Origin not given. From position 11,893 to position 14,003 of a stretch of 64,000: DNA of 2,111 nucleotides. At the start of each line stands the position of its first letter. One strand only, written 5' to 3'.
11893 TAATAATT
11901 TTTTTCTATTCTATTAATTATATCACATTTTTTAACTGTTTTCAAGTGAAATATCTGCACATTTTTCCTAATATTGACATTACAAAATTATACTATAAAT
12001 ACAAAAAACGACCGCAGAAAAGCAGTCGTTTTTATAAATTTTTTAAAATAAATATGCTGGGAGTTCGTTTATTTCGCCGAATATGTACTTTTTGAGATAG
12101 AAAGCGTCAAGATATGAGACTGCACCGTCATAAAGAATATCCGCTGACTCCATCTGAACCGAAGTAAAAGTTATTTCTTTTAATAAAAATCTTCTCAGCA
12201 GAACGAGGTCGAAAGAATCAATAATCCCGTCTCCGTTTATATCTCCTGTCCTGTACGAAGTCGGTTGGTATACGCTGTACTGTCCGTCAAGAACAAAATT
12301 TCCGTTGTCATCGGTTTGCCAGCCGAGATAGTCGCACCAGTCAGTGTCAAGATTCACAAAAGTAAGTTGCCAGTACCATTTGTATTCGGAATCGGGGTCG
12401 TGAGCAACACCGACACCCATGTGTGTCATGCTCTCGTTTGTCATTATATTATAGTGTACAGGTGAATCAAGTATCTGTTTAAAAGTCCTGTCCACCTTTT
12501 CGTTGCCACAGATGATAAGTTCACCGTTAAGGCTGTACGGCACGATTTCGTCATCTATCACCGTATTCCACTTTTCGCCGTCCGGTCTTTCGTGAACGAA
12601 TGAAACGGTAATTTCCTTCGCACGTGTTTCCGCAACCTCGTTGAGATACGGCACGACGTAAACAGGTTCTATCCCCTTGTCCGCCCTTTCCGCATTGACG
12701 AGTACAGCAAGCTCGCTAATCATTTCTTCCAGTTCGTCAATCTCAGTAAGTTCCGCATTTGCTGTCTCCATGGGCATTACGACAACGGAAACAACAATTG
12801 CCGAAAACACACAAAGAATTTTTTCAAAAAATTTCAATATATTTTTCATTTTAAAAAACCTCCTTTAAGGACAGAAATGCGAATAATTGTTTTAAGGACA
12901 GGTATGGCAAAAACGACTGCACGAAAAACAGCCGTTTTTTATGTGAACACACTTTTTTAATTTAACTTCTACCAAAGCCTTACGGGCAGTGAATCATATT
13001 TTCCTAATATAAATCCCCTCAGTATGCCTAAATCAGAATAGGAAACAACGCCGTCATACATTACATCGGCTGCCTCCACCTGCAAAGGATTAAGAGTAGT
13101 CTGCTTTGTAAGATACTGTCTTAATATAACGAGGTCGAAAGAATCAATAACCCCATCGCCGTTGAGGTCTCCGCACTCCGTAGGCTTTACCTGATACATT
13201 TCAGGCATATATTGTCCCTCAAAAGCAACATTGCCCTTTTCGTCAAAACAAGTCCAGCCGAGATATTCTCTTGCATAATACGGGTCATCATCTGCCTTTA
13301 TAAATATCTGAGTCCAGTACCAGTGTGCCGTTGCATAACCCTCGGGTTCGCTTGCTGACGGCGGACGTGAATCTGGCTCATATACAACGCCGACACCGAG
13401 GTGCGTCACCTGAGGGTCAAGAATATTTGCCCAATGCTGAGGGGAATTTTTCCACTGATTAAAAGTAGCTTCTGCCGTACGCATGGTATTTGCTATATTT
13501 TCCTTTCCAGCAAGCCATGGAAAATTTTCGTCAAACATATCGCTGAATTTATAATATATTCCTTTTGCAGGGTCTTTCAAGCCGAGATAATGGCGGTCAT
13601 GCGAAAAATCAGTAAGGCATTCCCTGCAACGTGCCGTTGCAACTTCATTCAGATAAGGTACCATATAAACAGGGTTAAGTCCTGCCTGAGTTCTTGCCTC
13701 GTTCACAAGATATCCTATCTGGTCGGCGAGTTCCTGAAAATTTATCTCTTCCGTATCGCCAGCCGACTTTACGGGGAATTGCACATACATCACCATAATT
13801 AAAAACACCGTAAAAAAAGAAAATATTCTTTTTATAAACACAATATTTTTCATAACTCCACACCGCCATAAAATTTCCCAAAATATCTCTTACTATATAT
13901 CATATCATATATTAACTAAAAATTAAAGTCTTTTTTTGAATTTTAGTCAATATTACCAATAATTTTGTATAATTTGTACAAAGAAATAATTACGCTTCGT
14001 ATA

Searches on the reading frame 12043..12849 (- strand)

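Call 52: search_protein_families(library=pfam, proteins=[window:12043-12849:-], max_evalue=0.0001)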
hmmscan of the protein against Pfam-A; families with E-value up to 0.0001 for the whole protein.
window:12043-12849:- (268 aa): 2 families
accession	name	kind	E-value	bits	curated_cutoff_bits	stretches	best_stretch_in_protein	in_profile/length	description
PF00404.24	Dockerin_1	-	5.4e-12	46.2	22.9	1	202-256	2-56/57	Dockerin type I domain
PF00188.32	CAP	-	1.4e-11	45.7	21.1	1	50-160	3-113/117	Cysteine-rich secretory protein family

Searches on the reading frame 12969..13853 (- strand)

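Call 52: search_protein_families(library=pfam, proteins=[window:12969-13853:-], max_evalue=0.0001)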
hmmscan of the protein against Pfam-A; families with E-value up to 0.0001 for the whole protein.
window:12969-13853:- (294 aa): 2 families
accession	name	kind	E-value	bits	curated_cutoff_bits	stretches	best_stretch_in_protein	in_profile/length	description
PF00188.32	CAP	-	1.9e-16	61.4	21.1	1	49-183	3-116/117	Cysteine-rich secretory protein family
PF00404.24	Dockerin_1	-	3.3e-11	43.7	22.9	1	228-282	2-56/57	Dockerin type I domain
